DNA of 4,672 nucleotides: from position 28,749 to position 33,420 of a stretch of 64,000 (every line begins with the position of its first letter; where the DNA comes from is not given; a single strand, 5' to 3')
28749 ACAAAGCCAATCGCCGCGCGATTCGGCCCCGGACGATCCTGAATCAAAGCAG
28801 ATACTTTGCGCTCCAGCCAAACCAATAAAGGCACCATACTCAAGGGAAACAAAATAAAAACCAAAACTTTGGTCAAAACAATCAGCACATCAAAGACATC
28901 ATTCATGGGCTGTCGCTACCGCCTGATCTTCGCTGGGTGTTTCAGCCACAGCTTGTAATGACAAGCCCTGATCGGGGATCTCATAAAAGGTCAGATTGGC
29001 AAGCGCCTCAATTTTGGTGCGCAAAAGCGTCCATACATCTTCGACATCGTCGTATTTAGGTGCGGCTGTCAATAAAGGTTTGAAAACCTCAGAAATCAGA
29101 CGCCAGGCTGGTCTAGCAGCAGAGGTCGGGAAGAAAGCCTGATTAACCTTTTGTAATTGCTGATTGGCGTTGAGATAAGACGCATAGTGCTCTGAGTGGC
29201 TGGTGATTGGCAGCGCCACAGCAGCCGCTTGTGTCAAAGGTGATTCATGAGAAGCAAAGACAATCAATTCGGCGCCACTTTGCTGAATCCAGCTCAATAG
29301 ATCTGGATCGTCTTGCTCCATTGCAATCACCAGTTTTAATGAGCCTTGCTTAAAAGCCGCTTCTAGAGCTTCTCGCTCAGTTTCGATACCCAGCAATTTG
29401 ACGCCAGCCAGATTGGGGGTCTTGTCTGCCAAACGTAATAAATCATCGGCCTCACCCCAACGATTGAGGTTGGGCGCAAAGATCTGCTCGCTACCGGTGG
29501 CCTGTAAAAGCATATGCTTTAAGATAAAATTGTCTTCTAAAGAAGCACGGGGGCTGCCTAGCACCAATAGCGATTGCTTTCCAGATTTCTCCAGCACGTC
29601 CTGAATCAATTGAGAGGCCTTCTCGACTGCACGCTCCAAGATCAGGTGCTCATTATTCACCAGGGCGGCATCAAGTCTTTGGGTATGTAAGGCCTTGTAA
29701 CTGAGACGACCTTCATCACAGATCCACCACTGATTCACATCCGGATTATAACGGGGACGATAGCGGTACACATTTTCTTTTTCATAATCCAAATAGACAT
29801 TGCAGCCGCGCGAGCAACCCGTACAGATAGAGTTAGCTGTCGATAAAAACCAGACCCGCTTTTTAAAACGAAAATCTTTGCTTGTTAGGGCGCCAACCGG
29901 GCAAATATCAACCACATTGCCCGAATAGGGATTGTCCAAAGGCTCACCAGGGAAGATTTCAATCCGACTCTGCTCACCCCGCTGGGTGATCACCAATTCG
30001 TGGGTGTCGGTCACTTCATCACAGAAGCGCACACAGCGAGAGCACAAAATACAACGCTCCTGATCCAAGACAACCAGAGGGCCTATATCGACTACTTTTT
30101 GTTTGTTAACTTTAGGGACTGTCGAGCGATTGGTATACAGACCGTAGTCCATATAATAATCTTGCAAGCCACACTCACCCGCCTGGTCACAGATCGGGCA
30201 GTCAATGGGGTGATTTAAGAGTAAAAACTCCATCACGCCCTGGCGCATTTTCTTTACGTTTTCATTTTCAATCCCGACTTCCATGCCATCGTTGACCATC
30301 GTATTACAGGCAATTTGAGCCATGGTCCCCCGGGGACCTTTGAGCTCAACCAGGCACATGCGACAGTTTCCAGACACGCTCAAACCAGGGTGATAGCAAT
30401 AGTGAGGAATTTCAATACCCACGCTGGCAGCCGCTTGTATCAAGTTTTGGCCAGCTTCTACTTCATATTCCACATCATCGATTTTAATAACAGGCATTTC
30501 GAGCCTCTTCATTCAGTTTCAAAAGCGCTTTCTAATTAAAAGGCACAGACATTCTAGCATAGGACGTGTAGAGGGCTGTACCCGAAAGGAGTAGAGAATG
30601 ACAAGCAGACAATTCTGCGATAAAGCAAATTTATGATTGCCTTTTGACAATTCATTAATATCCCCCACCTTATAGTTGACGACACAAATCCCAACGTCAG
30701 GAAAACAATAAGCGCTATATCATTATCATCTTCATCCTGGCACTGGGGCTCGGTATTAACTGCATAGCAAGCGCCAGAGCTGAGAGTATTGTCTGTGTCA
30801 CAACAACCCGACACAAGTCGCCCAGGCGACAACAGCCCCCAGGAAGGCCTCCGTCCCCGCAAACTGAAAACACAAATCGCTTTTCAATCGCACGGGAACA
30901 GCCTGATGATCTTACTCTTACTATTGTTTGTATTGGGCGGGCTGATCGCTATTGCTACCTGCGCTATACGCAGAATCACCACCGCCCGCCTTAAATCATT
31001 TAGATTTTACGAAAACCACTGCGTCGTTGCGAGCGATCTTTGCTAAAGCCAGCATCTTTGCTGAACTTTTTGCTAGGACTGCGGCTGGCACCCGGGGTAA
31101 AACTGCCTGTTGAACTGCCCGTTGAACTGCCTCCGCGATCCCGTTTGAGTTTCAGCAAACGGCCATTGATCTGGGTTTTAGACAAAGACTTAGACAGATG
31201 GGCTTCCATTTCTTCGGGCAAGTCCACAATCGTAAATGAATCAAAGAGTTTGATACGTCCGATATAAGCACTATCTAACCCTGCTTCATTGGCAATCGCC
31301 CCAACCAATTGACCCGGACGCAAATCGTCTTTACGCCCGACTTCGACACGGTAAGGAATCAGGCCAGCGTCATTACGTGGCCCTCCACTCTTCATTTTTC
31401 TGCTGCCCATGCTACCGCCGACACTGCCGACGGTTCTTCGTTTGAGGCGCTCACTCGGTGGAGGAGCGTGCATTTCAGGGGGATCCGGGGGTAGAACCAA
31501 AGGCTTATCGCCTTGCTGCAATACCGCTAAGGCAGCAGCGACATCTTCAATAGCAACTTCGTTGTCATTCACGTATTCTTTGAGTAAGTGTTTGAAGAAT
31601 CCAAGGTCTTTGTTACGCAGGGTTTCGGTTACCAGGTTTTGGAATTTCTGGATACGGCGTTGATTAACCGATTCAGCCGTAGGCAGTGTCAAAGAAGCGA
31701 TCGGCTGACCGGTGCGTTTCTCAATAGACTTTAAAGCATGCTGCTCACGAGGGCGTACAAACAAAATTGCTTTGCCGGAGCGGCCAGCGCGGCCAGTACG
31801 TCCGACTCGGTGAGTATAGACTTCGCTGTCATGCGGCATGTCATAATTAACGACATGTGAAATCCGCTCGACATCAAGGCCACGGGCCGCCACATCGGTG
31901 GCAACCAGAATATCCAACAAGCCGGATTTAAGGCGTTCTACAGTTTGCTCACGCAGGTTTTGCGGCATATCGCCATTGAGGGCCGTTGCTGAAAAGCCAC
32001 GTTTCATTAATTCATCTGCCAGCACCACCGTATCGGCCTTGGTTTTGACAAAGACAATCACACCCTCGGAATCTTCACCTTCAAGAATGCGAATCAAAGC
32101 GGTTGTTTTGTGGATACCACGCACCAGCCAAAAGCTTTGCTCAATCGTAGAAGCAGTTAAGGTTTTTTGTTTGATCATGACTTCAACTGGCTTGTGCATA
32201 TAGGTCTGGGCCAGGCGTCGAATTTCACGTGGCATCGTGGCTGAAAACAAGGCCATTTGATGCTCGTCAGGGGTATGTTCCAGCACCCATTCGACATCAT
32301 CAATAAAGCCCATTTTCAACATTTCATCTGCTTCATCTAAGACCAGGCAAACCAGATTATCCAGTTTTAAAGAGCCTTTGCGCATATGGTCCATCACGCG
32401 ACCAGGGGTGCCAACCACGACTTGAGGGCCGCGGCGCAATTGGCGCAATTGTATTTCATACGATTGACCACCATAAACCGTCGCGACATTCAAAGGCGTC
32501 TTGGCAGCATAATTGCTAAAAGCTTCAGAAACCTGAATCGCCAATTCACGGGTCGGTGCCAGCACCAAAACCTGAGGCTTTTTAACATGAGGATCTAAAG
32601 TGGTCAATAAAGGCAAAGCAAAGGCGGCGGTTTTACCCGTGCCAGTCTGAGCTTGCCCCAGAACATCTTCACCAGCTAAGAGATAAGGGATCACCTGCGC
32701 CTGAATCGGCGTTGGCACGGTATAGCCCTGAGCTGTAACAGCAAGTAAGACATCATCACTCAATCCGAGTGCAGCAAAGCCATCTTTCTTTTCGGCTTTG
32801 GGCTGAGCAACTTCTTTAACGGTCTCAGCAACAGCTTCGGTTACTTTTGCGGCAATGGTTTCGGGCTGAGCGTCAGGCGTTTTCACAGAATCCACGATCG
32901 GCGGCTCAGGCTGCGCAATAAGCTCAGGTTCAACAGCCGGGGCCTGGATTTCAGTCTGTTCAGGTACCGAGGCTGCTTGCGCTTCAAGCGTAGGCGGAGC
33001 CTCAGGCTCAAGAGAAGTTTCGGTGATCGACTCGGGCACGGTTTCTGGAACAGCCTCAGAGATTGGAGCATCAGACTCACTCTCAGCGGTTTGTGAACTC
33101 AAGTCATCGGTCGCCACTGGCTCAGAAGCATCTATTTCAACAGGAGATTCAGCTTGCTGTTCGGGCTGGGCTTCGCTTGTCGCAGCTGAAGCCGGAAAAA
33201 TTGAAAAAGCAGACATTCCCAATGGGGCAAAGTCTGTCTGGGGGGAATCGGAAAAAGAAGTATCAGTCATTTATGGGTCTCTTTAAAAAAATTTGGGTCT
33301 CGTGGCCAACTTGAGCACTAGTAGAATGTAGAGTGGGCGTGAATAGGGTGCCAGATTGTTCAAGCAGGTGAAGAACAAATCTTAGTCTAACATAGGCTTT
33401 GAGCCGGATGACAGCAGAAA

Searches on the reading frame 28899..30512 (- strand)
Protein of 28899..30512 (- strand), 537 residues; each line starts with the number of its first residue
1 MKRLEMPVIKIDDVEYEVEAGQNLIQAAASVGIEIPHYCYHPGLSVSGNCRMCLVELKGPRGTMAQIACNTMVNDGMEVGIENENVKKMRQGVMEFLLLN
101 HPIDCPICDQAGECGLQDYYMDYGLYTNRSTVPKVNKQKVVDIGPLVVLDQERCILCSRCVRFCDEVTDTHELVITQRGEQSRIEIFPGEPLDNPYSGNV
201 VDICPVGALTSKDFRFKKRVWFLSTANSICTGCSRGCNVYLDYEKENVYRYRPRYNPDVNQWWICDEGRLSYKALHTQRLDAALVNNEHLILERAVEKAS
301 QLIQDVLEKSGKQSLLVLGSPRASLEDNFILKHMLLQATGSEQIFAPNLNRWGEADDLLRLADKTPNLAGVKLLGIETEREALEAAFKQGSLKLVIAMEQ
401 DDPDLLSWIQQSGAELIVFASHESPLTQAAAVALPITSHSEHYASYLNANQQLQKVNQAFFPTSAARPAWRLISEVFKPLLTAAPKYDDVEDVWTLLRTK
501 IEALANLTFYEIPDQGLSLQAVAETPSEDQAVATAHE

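Call 44: search_protein_families(library=pfam, proteins=[window:28899-30512:-], max_evalue=0.00001)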
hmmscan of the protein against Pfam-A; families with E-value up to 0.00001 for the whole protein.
window:28899-30512:- (537 aa): 6 families
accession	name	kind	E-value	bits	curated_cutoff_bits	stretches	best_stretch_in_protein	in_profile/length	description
PF22117.2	Fer4_Nqo3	-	1.4e-25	89.7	27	1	144-210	1-67/67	NADH-quinone oxidoreductase subunit 3, ferredoxin-like domain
PF10588.14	NADH-G_4Fe-4S_3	-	2.5e-16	59.3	27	1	90-128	1-39/40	NADH-ubiquinone oxidoreductase-G iron-sulfur binding region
PF13510.11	Fer2_4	-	3.2e-15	56.4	22.8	1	9-80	6-78/82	2Fe-2S iron-sulfur cluster binding domain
PF00111.32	Fer2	-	2.5e-07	31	21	1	13-58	7-48/77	2Fe-2S iron-sulfur cluster binding domain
PF04879.21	Molybdop_Fe4S4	-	3.5e-06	27.3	22.7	0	225-274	3-52/55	Molybdopterin oxidoreductase Fe4S4 domain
PF00384.28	Molybdopterin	-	3.6e-06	26.7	24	1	374-477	239-351/353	Molybdopterin oxidoreductase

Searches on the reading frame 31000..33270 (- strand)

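Call 44: search_protein_families(library=pfam, proteins=[window:31000-33270:-], max_evalue=0.00001)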
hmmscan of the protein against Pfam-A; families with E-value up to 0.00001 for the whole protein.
window:31000-33270:- (756 aa): 5 families
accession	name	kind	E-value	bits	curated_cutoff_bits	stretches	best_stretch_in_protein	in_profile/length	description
PF00270.35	DEAD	-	1.4e-52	178.2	26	1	187-352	1-166/167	DEAD/DEAH box helicase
PF00271.37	Helicase_C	-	9.2e-31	106.8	23.5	1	388-496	2-110/110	Helicase conserved C-terminal domain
PF25399.1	DeaD_dimer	-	4.5e-22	78.3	23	1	530-596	1-67/67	RNA helicase DeaD dimerization domain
PF03880.21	DbpA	-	1.3e-21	76.9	25.6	1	640-709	2-71/72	DbpA RNA binding domain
PF04851.21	ResIII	-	1.7e-08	34.9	22.5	1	203-347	26-163/164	Type III restriction enzyme, res subunit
